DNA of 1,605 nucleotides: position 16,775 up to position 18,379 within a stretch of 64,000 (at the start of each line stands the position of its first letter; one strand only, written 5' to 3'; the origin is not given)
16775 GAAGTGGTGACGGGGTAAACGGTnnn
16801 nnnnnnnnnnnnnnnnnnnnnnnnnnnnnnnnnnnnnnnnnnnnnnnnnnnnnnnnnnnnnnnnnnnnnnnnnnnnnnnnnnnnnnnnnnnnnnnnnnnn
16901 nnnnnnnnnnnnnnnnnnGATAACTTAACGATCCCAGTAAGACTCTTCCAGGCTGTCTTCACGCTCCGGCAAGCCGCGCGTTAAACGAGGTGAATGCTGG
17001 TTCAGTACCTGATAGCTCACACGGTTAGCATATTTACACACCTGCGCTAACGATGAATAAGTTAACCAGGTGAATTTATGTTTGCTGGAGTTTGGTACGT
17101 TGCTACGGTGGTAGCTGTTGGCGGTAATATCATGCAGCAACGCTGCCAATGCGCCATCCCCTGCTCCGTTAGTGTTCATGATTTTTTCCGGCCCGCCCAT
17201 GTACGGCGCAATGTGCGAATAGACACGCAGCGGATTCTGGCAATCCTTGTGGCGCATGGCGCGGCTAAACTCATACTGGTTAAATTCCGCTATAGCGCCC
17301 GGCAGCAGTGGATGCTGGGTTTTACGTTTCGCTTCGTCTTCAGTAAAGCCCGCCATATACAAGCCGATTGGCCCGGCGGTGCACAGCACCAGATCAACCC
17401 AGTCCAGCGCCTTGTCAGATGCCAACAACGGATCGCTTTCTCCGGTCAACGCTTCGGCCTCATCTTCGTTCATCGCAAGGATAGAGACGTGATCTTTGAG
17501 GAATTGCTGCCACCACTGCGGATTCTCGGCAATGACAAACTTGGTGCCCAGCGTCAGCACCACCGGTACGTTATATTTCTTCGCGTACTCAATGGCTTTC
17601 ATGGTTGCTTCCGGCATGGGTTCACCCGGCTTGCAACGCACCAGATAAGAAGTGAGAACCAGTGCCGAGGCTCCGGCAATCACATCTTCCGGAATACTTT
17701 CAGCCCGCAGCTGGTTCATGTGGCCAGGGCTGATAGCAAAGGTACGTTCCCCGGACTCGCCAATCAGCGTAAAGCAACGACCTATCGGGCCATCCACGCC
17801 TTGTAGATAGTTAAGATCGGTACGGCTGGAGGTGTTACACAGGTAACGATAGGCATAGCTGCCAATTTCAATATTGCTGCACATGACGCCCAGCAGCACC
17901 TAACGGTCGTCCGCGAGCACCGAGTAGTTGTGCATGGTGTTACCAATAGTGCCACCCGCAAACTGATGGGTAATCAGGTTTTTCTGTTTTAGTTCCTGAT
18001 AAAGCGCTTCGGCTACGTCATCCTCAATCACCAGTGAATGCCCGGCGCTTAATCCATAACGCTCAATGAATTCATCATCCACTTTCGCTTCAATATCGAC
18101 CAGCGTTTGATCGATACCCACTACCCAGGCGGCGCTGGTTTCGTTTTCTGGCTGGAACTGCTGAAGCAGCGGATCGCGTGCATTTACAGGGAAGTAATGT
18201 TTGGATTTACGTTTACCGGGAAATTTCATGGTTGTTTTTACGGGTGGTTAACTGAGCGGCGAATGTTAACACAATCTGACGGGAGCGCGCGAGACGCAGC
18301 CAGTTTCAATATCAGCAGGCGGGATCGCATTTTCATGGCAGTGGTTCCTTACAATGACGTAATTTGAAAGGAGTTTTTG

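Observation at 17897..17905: Premature amber codon in gsk (inosine-guanosine kinase)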

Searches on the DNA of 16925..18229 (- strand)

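Call 3: search_dna_similar(query=window:16925-18229:-, collection=ecoli_genomes, mode=near, max_rows=40)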
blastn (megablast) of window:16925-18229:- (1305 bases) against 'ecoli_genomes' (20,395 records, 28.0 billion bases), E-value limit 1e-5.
Records with a match: 5424; places in all: 5428; records where one place covers at least 80% of the query: 5423.
Genomes with a match: 5424 of 5426; with a place that covers at least 80% of the query: 5423. Places per genome that has any: lowest 1, median 1, highest 2. On chromosomes: 5426 places; on plasmids: 2.
Best place of each record, by identity: >=99% 27; 95-99% 5347; 90-95% 1; 80-90% 49.
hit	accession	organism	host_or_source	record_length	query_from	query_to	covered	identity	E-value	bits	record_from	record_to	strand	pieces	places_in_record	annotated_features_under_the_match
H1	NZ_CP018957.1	Escherichia coli strain Ecol_316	Homo sapiens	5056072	1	1305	100%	99.5%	0e+0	2377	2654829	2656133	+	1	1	gsk: inosine/guanosine kinase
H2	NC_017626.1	Escherichia coli 042 strain 042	-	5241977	1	1305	100%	99.5%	0e+0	2377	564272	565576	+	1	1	gsk: inosine/guanosine kinase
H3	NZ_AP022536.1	Escherichia coli strain THO-008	Homo sapiens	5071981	1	1305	100%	99.5%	0e+0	2377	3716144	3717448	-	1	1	gsk: inosine/guanosine kinase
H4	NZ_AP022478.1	Escherichia coli strain STN0717-11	-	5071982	1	1305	100%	99.5%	0e+0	2377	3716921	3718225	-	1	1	gsk: inosine/guanosine kinase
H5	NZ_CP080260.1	Escherichia coli strain 135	Chicken fecal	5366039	1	1305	100%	99.5%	0e+0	2377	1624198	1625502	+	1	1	gsk: inosine/guanosine kinase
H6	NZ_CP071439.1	Escherichia coli strain EcPNK004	Homo sapiens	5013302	1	1305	100%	99.5%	0e+0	2377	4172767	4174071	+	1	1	gsk: inosine/guanosine kinase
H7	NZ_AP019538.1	Escherichia coli strain THO-008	Homo sapiens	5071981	1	1305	100%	99.5%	0e+0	2377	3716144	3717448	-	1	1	gsk: inosine/guanosine kinase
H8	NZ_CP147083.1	Escherichia coli strain JSWP006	municipal wastewater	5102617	1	1305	100%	99.5%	0e+0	2377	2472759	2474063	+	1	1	gsk: inosine/guanosine kinase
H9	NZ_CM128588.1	Escherichia coli strain 300033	Homo sapiens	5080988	1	1305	100%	99.5%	0e+0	2377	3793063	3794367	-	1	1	gsk: inosine/guanosine kinase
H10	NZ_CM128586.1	Escherichia coli strain 300444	Homo sapiens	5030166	1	1305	100%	99.5%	0e+0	2377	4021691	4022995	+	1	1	gsk: inosine/guanosine kinase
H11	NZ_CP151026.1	Escherichia coli strain 19KM1831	Dog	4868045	1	1305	100%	99.5%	0e+0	2377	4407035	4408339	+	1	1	gsk: inosine/guanosine kinase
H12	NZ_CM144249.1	Escherichia coli strain CB209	Homo sapiens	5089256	1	1305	100%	99.5%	0e+0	2377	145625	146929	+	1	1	gsk: inosine/guanosine kinase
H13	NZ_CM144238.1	Escherichia coli strain KK19-02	Homo sapiens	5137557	1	1305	100%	99.5%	0e+0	2377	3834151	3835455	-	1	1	gsk: inosine/guanosine kinase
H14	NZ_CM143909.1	Escherichia coli strain E01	Homo sapiens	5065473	1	1305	100%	99.5%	0e+0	2377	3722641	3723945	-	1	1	gsk: inosine/guanosine kinase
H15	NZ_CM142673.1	Escherichia coli strain UID2309220031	Homo sapiens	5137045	1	1305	100%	99.5%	0e+0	2377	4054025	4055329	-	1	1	gsk: inosine/guanosine kinase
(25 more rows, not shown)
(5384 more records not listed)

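Call 4: get_annotated_region(hit=H2, flank=3000)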
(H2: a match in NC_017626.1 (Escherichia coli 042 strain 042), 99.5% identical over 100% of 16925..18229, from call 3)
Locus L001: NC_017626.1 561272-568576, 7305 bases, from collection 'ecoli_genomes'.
description: Escherichia coli 042, complete sequence
organism: Escherichia coli 042 strain 042 (NCBI taxid 216592)
replicon: chromosome; assembly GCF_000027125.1
host: -; source: -; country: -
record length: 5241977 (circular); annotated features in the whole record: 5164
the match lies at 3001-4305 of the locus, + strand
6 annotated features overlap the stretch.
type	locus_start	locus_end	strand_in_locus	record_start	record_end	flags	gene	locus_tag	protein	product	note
CDS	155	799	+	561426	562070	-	adk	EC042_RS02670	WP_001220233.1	adenylate kinase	-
CDS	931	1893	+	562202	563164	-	hemH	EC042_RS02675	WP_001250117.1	ferrochelatase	-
CDS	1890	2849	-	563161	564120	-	aes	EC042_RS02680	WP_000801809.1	acetyl esterase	-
CDS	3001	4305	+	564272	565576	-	gsk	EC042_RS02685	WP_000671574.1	inosine/guanosine kinase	-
CDS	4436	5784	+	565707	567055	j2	-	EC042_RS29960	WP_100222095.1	IS3-like element IS1397 family transposase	programmed frameshift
CDS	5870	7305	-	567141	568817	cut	ybaL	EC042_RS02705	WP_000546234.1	YbaL family putative K(+) efflux transporter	-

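Call 14: search_dna_similar(query=window:17871-17931:-, collection=ecoli_genomes, mode=near, max_rows=60)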
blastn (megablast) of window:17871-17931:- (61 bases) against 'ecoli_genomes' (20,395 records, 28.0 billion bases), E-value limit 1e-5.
Records with a match: 5315; places in all: 5315; records where one place covers at least 80% of the query: 5315.
Genomes with a match: 5315 of 5426; with a place that covers at least 80% of the query: 5315. Places per genome that has any: lowest 1, median 1, highest 1. On chromosomes: 5313 places; on plasmids: 2.
Best place of each record, by identity: 95-99% 5261; 90-95% 54.
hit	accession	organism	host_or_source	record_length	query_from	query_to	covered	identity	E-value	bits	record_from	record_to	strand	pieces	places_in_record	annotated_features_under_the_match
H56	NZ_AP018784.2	Escherichia coli strain SK1144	-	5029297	1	61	100%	98.4%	2e-21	108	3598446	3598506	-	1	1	gsk: inosine/guanosine kinase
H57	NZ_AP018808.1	Escherichia coli strain E2865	Bos taurus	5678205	1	61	100%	98.4%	2e-21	108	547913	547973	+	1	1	gsk: inosine/guanosine kinase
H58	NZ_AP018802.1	Escherichia coli strain E2863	Bos taurus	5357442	1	61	100%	98.4%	2e-21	108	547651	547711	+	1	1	gsk: inosine/guanosine kinase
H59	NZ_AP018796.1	Escherichia coli strain E2855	Bos taurus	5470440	1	61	100%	98.4%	2e-21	108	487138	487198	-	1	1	gsk: inosine/guanosine kinase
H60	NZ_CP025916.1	Escherichia coli strain 120899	Homo sapiens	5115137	1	61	100%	98.4%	2e-21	108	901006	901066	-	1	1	gsk: inosine/guanosine kinase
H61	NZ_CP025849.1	Escherichia coli strain 600468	Homo sapiens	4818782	1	61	100%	98.4%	2e-21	108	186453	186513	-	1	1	gsk: inosine/guanosine kinase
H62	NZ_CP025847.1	Escherichia coli strain 602354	Homo sapiens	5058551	1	61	100%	98.4%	2e-21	108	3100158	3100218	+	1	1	gsk: inosine/guanosine kinase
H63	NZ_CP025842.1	Escherichia coli strain 720632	Homo sapiens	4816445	1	61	100%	98.4%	2e-21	108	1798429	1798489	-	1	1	gsk: inosine/guanosine kinase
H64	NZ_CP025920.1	Escherichia coli strain 103605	Homo sapiens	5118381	1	61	100%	98.4%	2e-21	108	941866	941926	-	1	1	gsk: inosine/guanosine kinase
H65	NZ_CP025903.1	Escherichia coli strain 300709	Homo sapiens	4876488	1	61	100%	98.4%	2e-21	108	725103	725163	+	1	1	gsk: inosine/guanosine kinase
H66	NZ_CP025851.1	Escherichia coli strain 510016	Homo sapiens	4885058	1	61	100%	98.4%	2e-21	108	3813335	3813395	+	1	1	gsk: inosine/guanosine kinase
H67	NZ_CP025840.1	Escherichia coli strain 214-4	Homo sapiens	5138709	1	61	100%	98.4%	2e-21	108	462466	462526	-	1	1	gsk: inosine/guanosine kinase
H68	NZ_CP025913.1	Escherichia coli strain 203740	Homo sapiens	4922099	1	61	100%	98.4%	2e-21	108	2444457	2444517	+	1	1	gsk: inosine/guanosine kinase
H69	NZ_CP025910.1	Escherichia coli strain 204446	Homo sapiens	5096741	1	61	100%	98.4%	2e-21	108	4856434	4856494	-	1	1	gsk: inosine/guanosine kinase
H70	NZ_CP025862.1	Escherichia coli strain 504237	Homo sapiens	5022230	1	61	100%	98.4%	2e-21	108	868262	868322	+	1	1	gsk: inosine/guanosine kinase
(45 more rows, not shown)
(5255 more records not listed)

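Call 17: search_dna_similar(query=window:17880-17929:-, collection=ecoli_genomes, mode=near, max_rows=40)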
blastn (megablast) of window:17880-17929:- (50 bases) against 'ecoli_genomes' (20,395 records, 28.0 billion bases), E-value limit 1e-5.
Records with a match: 5232; places in all: 5232; records where one place covers at least 80% of the query: 5232.
Genomes with a match: 5232 of 5426; with a place that covers at least 80% of the query: 5232. Places per genome that has any: lowest 1, median 1, highest 1. On chromosomes: 5230 places; on plasmids: 2.
Best place of each record, by identity: 95-99% 5105; 90-95% 127.
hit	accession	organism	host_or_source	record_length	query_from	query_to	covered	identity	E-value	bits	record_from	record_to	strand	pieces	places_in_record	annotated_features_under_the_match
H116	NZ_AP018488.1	Escherichia coli O157:H7 strain PV15-279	Homo sapiens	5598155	1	50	100%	98.0%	2e-15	88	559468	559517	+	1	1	gsk: inosine/guanosine kinase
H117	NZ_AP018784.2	Escherichia coli strain SK1144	-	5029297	1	50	100%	98.0%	2e-15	88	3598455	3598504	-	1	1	gsk: inosine/guanosine kinase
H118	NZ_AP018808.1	Escherichia coli strain E2865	Bos taurus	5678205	1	50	100%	98.0%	2e-15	88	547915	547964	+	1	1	gsk: inosine/guanosine kinase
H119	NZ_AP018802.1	Escherichia coli strain E2863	Bos taurus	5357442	1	50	100%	98.0%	2e-15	88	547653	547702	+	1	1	gsk: inosine/guanosine kinase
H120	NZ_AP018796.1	Escherichia coli strain E2855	Bos taurus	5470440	1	50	100%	98.0%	2e-15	88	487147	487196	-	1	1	gsk: inosine/guanosine kinase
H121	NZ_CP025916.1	Escherichia coli strain 120899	Homo sapiens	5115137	1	50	100%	98.0%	2e-15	88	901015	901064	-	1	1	gsk: inosine/guanosine kinase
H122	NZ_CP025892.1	Escherichia coli strain 503025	Homo sapiens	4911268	1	50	100%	98.0%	2e-15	88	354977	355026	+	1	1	gsk: inosine/guanosine kinase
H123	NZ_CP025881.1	Escherichia coli strain 503440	Homo sapiens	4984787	1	50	100%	98.0%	2e-15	88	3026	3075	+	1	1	gsk: inosine/guanosine kinase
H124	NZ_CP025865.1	Escherichia coli strain 504211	Homo sapiens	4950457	1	50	100%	98.0%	2e-15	88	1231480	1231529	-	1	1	gsk: inosine/guanosine kinase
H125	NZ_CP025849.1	Escherichia coli strain 600468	Homo sapiens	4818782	1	50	100%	98.0%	2e-15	88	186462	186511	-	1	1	gsk: inosine/guanosine kinase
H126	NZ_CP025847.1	Escherichia coli strain 602354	Homo sapiens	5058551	1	50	100%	98.0%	2e-15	88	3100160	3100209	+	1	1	gsk: inosine/guanosine kinase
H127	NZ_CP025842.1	Escherichia coli strain 720632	Homo sapiens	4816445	1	50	100%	98.0%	2e-15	88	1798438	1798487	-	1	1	gsk: inosine/guanosine kinase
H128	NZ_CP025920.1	Escherichia coli strain 103605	Homo sapiens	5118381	1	50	100%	98.0%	2e-15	88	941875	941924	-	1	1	gsk: inosine/guanosine kinase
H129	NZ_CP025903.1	Escherichia coli strain 300709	Homo sapiens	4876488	1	50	100%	98.0%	2e-15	88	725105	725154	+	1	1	gsk: inosine/guanosine kinase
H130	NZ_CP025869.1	Escherichia coli strain 503829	Homo sapiens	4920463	1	50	100%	98.0%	2e-15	88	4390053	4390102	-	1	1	gsk: inosine/guanosine kinase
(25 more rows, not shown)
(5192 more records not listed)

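Call 26: search_dna_similar(query=L013:1-20960:+, collection=ecoli_genomes, mode=near, max_rows=12)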
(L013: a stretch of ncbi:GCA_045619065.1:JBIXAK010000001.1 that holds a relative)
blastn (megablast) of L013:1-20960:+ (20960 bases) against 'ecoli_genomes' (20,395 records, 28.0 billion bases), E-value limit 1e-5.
In 13 record(s) the limit of 40 matching pieces per record was reached: places in those records are undercounted.
Records with a match: 6138; places in all: 90917; records where one place covers at least 80% of the query: 5411.
Genomes with a match: 5425 of 5426; with a place that covers at least 80% of the query: 5411. Places per genome that has any: lowest 4, median 18, highest 40. On chromosomes: 90068 places; on plasmids: 849.
Best place of each record, by identity: >=99% 144; 95-99% 5375; 90-95% 603; 80-90% 16.
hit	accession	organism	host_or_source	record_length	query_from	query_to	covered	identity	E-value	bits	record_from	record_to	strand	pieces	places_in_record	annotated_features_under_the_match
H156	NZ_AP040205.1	Escherichia coli strain NR3736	Homo sapiens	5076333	1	20960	100%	99.9%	0e+0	38675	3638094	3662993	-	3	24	mscK: mechanosensitive channel MscK | copA: copper-exporting P-type ATPase CopA | dnaX: DNA polymerase III subunit gamma/tau | htpG: molecular chaperone HtpG | ybaL: YbaL family putative K(+) efflux transporter | and 18 other names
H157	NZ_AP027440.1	Escherichia coli strain EC556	Sus scrofa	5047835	1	20960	100%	98.9%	0e+0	37479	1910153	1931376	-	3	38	copA: copper-exporting P-type ATPase CopA | dnaX: DNA polymerase III subunit gamma/tau | htpG: molecular chaperone HtpG | ybaL: YbaL family putative K(+) efflux transporter | ushA: bifunctional UDP-sugar hydrolase/5'-nucleotidase | and 15 other names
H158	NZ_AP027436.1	Escherichia coli strain EC571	Sus scrofa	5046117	1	20960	100%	98.9%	0e+0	37479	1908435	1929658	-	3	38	copA: copper-exporting P-type ATPase CopA | dnaX: DNA polymerase III subunit gamma/tau | htpG: molecular chaperone HtpG | ybaL: YbaL family putative K(+) efflux transporter | ushA: bifunctional UDP-sugar hydrolase/5'-nucleotidase | and 15 other names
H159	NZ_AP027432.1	Escherichia coli strain EC581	Sus scrofa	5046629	1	20960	100%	98.9%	0e+0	37479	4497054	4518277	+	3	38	copA: copper-exporting P-type ATPase CopA | dnaX: DNA polymerase III subunit gamma/tau | htpG: molecular chaperone HtpG | ybaL: YbaL family putative K(+) efflux transporter | ushA: bifunctional UDP-sugar hydrolase/5'-nucleotidase | and 15 other names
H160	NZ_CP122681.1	Escherichia coli strain ETEC4068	Sus scrofa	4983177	1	20960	100%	98.9%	0e+0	37468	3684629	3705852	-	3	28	copA: copper-exporting P-type ATPase CopA | dnaX: DNA polymerase III subunit gamma/tau | htpG: molecular chaperone HtpG | ybaL: YbaL family putative K(+) efflux transporter | ushA: bifunctional UDP-sugar hydrolase/5'-nucleotidase | and 15 other names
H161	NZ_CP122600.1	Escherichia coli strain ETEC6333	Sus scrofa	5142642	1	20960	100%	98.9%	0e+0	37466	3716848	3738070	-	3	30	copA: copper-exporting P-type ATPase CopA | dnaX: DNA polymerase III subunit gamma/tau | htpG: molecular chaperone HtpG | ybaL: YbaL family putative K(+) efflux transporter | ushA: bifunctional UDP-sugar hydrolase/5'-nucleotidase | and 15 other names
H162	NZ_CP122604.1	Escherichia coli strain ETEC6334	Sus scrofa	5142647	1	20960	100%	98.9%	0e+0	37465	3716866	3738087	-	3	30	copA: copper-exporting P-type ATPase CopA | dnaX: DNA polymerase III subunit gamma/tau | htpG: molecular chaperone HtpG | ybaL: YbaL family putative K(+) efflux transporter | ushA: bifunctional UDP-sugar hydrolase/5'-nucleotidase | and 15 other names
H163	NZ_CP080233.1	Escherichia coli O139:H1 strain P15-25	Sus scrofa domesticus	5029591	1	20960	100%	98.9%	0e+0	37468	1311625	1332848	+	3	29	copA: copper-exporting P-type ATPase CopA | dnaX: DNA polymerase III subunit gamma/tau | htpG: molecular chaperone HtpG | ybaL: YbaL family putative K(+) efflux transporter | ushA: bifunctional UDP-sugar hydrolase/5'-nucleotidase | and 15 other names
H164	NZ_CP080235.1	Escherichia coli O139:H1 strain W13-16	Sus scrofa scrofa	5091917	1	20960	100%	98.9%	0e+0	37463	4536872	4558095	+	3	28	copA: copper-exporting P-type ATPase CopA | dnaX: DNA polymerase III subunit gamma/tau | htpG: molecular chaperone HtpG | ybaL: YbaL family putative K(+) efflux transporter | ushA: bifunctional UDP-sugar hydrolase/5'-nucleotidase | and 15 other names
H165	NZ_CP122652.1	Escherichia coli strain ETEC4075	Sus scrofa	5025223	1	20960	100%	98.9%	0e+0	37461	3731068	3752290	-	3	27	copA: copper-exporting P-type ATPase CopA | dnaX: DNA polymerase III subunit gamma/tau | htpG: molecular chaperone HtpG | ybaL: YbaL family putative K(+) efflux transporter | ushA: bifunctional UDP-sugar hydrolase/5'-nucleotidase | and 15 other names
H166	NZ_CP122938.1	Escherichia coli strain ETEC1701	Sus scrofa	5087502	1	20960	100%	98.9%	0e+0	37454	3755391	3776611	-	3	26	copA: copper-exporting P-type ATPase CopA | dnaX: DNA polymerase III subunit gamma/tau | htpG: molecular chaperone HtpG | ybaL: YbaL family putative K(+) efflux transporter | ushA: bifunctional UDP-sugar hydrolase/5'-nucleotidase | and 15 other names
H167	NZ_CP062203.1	Escherichia coli strain K_EC180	swine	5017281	1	20960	100%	98.9%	0e+0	37458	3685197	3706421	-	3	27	copA: copper-exporting P-type ATPase CopA | dnaX: DNA polymerase III subunit gamma/tau | htpG: molecular chaperone HtpG | ybaL: YbaL family putative K(+) efflux transporter | ushA: bifunctional UDP-sugar hydrolase/5'-nucleotidase | and 15 other names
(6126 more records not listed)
